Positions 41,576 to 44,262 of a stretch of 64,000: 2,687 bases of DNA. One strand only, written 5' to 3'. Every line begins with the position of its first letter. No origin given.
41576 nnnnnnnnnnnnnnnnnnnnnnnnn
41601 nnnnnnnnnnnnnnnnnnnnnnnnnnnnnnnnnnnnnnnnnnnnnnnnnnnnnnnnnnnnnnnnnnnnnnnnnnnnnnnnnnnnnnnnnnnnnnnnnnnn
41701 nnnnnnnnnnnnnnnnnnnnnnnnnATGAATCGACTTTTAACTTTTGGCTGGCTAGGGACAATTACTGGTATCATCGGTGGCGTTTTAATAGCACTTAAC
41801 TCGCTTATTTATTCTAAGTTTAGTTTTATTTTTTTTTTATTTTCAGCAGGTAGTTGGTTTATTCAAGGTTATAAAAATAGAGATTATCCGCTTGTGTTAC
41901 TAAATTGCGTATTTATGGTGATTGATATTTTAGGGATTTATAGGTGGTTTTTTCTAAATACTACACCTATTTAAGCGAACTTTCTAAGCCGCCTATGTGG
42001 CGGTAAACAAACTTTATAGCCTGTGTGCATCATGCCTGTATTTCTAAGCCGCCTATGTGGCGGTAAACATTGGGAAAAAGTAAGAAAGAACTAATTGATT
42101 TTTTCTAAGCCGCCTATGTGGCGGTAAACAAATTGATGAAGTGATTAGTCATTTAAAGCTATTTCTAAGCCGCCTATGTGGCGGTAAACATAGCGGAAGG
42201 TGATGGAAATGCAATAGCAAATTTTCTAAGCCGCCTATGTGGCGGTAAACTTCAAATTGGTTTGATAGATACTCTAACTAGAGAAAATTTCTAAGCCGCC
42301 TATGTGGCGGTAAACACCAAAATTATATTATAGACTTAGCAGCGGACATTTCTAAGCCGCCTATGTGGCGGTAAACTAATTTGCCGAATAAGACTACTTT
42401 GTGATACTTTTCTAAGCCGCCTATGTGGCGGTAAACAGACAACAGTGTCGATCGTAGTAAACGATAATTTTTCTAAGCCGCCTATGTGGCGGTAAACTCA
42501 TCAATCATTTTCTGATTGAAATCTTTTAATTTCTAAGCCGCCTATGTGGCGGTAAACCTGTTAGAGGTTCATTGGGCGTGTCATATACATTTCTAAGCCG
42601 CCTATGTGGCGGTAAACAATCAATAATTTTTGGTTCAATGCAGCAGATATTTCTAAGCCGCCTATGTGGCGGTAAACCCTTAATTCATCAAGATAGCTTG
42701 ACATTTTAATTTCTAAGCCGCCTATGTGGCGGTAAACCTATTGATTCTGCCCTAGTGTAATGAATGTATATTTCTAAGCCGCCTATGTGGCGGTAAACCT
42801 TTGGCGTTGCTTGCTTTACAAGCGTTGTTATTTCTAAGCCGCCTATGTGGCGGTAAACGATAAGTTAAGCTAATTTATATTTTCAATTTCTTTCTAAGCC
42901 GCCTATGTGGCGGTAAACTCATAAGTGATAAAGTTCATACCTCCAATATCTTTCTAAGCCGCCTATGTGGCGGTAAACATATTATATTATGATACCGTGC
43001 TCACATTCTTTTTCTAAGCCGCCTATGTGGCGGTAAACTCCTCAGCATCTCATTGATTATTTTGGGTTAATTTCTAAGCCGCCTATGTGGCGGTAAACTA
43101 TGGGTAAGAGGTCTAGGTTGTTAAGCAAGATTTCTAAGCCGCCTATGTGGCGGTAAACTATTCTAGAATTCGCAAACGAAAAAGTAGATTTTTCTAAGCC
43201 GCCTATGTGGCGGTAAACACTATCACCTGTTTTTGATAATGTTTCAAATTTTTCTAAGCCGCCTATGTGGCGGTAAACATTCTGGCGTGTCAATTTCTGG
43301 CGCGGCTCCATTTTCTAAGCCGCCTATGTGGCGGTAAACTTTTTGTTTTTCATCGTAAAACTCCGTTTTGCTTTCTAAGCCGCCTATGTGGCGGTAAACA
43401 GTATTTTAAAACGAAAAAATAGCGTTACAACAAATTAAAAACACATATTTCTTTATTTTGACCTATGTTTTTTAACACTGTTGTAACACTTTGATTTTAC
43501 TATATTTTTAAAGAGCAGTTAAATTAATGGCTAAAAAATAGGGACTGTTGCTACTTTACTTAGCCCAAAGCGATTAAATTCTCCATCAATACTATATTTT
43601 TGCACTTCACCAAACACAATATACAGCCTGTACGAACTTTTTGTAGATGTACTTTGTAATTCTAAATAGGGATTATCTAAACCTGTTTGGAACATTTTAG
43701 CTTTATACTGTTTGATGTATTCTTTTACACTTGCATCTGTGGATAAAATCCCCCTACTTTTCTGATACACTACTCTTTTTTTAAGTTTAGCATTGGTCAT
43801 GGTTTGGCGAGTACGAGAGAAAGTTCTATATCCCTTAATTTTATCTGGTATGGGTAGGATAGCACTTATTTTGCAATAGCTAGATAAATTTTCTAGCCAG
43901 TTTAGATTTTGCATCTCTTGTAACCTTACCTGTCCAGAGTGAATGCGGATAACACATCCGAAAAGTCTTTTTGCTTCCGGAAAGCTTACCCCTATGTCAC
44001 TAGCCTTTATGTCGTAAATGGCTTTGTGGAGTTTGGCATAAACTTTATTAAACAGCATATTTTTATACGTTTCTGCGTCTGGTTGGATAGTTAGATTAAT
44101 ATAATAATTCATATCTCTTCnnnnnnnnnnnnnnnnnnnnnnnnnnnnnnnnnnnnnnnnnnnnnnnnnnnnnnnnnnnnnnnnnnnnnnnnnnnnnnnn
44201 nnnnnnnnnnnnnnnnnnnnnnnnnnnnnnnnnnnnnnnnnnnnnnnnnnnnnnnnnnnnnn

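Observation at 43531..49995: Cas8f-less minimal type I-F variant CRISPR-Cas (I-F2 / I-Fv-like) with only three effector genes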

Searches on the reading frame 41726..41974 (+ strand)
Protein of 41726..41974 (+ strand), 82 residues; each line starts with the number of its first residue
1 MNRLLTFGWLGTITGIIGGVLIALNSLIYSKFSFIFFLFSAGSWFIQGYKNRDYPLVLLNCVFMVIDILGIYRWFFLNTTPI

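Call 26: search_protein_families(library=pfam, proteins=[window:41726-41974:+], max_evalue=0.01)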
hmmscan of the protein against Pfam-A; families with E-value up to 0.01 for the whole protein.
window:41726-41974:+ (82 aa): 1 family
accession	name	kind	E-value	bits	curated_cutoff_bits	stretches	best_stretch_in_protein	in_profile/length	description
PF04973.17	NMN_transporter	-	0.0017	18.8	27.3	1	8-75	4-67/175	Nicotinamide mononucleotide transporter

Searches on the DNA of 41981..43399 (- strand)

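Call 24: search_dna_similar(query=window:41981-43399:-, collection=phages, mode=distant, max_evalue=1, max_rows=20)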
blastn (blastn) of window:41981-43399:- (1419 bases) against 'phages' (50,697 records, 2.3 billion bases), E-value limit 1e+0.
No match.

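Call 25: search_dna_similar(query=window:41981-43399:-, collection=plasmids, mode=distant, max_evalue=1, max_rows=20)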
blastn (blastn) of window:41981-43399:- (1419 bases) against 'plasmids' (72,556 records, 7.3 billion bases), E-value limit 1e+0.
In 2 record(s) the limit of 40 matching pieces per record was reached: places in those records are undercounted.
Records with a match: 23; places in all: 102; records where one place covers at least 80% of the query: 2.
Best place of each record, by identity: 95-99% 1; 90-95% 2; 60-80% 20.
By first word of the organism name: Acinetobacter 10; Legionella 3; Photobacterium 2; Acetobacter 2; Moraxella 1; Salinimonas 1; Methylobacter 1; Pseudomonas 1; Shewanella 1; Methylomonas 1.
By predicted mobility (MOB-suite, as given by PLSDB): mobilizable 11; non-mobilizable 6; conjugative 6.
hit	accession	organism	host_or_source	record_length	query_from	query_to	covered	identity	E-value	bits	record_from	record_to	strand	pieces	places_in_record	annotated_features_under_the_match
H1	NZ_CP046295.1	Acinetobacter lwoffii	Homo sapiens,clinical isolate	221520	1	1359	96%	65.1%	3e-15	235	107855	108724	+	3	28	none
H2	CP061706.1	Acinetobacter baumannii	paper pulp mill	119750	1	1367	94%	65.5%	7e-17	255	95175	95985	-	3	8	none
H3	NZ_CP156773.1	Acinetobacter sp. ANC 7970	cattle,whole organism,cattle feces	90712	1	1362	79%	66.5%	2e-4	306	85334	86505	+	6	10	none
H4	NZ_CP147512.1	Moraxella lincolnii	-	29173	1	1419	54%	96.4%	6e-5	1301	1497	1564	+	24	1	type IV secretion system protein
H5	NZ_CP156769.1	Acinetobacter sp. ANC 7974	cattle,whole organism,cattle feces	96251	57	1419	74%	66.2%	6e-5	204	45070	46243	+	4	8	none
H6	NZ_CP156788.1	Acinetobacter sp. ANC 7924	cattle,whole organism,cattle feces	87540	122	1053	66%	64.9%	8e-10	125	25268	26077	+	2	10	none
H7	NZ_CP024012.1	Acinetobacter sp. LoGeW2-3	white stork,cell culture,pellet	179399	122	1298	62%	67.7%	1e-7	228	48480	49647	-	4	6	none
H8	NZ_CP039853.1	Salinimonas iocasae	cell culture,deep sea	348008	2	1052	63%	64.8%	2e-5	108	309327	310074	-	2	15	none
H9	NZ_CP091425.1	Methylobacter sp. YRD-M1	isolate,wetland soil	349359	369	1419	26%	69.9%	9e-3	141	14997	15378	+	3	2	none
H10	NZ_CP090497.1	Photobacterium damselae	Seriola lalandi,Cell culture,Caudal ...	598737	366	1419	22%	72.0%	3e-2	143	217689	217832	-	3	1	none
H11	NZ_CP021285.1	Legionella pneumophila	Homo sapiens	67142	663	1306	22%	68.8%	4e-1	91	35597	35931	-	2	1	none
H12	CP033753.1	Acinetobacter baumannii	Homo sapiens,clinical isolate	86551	122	1051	21%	69.1%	3e-2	97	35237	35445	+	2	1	none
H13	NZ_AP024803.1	Acinetobacter baumannii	Homo sapiens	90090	122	1051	21%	69.1%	3e-2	97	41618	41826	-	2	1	none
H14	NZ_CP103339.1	Acinetobacter baumannii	Homo sapiens,metagenomic assembly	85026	122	1051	21%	69.1%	3e-2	97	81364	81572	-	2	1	none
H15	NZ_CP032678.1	Pseudomonas sp. Leaf58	Arabidopsis,whole organism,phyllosphere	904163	844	1419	17%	71.5%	3e-3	96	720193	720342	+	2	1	hypothetical protein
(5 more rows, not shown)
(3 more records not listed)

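Call 27: get_annotated_region(hit=H4, flank=3000)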
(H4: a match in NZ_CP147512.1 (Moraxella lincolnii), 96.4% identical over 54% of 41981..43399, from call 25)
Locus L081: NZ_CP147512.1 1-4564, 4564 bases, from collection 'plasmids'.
description: Moraxella lincolnii strain 302605.3 plasmid unnamed1, complete sequence
organism: Moraxella lincolnii (NCBI taxid 90241)
taxonomy: Bacteria; Pseudomonadota; Gammaproteobacteria; Moraxellales; Moraxellaceae; Moraxella; Moraxella lincolnii
host: -; source: -; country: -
typing (MOB-suite, as given by PLSDB): non-mobilizable
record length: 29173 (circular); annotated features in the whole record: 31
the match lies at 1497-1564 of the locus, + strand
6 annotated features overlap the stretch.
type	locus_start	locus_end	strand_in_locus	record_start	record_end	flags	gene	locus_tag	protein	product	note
CDS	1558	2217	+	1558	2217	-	-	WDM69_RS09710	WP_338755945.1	type IV secretion system protein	-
CDS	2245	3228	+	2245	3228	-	-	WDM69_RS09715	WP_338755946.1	type IV secretion system protein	-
CDS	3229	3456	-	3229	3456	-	-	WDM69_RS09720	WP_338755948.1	EexN family lipoprotein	-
CDS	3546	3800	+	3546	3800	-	-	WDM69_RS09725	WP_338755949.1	hypothetical protein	-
CDS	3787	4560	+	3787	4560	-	-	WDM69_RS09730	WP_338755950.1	type IV secretion system protein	-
CDS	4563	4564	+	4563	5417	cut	-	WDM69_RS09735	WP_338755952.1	TrbG/VirB9 family P-type conjugative transfer protein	-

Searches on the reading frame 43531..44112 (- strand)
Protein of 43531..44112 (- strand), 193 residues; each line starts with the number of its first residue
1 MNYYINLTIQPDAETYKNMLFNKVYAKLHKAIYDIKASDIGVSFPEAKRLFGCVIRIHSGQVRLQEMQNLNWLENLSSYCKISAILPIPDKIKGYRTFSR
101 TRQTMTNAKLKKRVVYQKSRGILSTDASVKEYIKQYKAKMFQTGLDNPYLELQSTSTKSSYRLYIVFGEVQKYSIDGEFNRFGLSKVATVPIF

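Call 4: search_protein_families(library=pfam, proteins=[window:43531-44112:-], max_evalue=0.01)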
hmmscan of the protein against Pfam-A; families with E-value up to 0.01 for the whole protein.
window:43531-44112:- (193 aa): 1 family
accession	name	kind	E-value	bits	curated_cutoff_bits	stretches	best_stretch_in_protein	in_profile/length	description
PF09618.15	Cas_Csy4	-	6.7e-47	160.4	25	1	4-193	1-181/181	CRISPR-associated protein (Cas_Csy4)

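Call 5: search_protein_families(library=ncbifam, proteins=[window:43531-44112:-], max_evalue=0.01)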
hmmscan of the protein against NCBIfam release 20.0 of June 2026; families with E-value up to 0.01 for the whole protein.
window:43531-44112:- (193 aa): 1 family
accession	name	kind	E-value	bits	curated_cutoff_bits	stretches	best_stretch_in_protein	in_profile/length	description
TIGR02563.1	cas_Csy4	equivalog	5.8e-42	143.8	36.25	1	3-193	1-184/184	type I-F CRISPR-associated endoribonuclease Cas6/Csy4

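Call 6: search_protein_families(library=padloc, proteins=[window:43531-44112:-], max_evalue=0.01)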
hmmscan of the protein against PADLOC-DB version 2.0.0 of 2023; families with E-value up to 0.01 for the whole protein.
window:43531-44112:- (193 aa): 5 families
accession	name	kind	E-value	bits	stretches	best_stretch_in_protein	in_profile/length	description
PDLC01352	Cas6f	-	7.3e-48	161.2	1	1-193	1-183/183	"CAS-I,CAS-II,CAS-III,CAS-IV,CAS-V,CAS-VI; crRNAmaturation"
PDLC01287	Cas6f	-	4e-46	155.6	1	1-193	1-182/182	"CAS-I,CAS-II,CAS-III,CAS-IV,CAS-V,CAS-VI; crRNAmaturation"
PDLC01631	Cas6f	-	1.3e-45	154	1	4-193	1-180/180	"CAS-I,CAS-II,CAS-III,CAS-IV,CAS-V,CAS-VI; crRNAmaturation"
PDLC00955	Cas6f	-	1.5e-42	143.8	1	3-193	1-184/184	"CRISPR-associated endoribonuclease Cas6/Csy4, subtype I-F/YPEST"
PDLC01714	typeIV_Cas6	-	1.7e-05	22.9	1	19-166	19-163/192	Cas6_3_IVA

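Call 73: search_solved_structures(query=window:43531-44112:-, max_evalue=0.00001)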
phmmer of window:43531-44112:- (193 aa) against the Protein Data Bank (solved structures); distinct sequences matched with E-value up to 0.00001: 15.
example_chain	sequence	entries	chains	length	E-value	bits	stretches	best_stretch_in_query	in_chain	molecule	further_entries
5o6u_B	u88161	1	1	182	2.3e-41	145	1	2-193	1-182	CRISPR-associated protein, Csy4 family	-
9g44_C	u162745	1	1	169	4.4e-37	131.1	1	20-193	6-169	CRISPR-associated protein, Csy4 family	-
5o7h_B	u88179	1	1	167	1.6e-36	129.2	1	20-191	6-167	CRISPR-associated protein, Csy4 family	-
9irf_B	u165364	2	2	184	1.1e-22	84.2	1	1-193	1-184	CRISPR-associated endonuclease Cas6f/Csy4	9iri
7ecv_L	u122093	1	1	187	8.7e-17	65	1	1-193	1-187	Type I-F CRISPR-associated endoribonuclease Cas6/Csy4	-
7elm_I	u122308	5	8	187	8.8e-17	64.9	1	1-193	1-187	type I-F CRISPR-associated endoribonuclease Cas6/Csy4 | Csy4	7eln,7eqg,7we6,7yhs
6vqv_K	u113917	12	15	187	1.2e-16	64.5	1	1-193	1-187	CRISPR-associated endonuclease Cas6/Csy4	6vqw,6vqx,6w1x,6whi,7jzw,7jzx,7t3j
6b44_L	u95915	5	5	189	1.2e-16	64.4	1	1-193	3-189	CRISPR-associated endonuclease Cas6/Csy4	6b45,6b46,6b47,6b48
6ne0_L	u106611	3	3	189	1.3e-16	64.4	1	1-193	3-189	CRISPR-associated endonuclease Cas6/Csy4 | Type I-F CRISPR-associated endoribonuclease Cas6/Csy4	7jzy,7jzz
4al7_A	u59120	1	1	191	1.3e-16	64.4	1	1-193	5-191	CSY4 ENDORIBONUCLEASE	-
2xli_A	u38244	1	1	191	1.3e-16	64.4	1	1-193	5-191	CSY4 ENDORIBONUCLEASE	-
4al6_A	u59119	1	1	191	3.4e-16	63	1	1-193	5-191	CSY4 ENDORIBONUCLEASE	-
5uz9_L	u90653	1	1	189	4.5e-16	62.6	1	1-193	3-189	CRISPR-associated endonuclease Cas6/Csy4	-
4al5_A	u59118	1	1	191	4.7e-16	62.6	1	1-193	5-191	CSY4 ENDORIBONUCLEASE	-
2xlj_A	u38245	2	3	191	4.8e-16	62.6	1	1-193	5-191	CSY4 ENDORIBONUCLEASE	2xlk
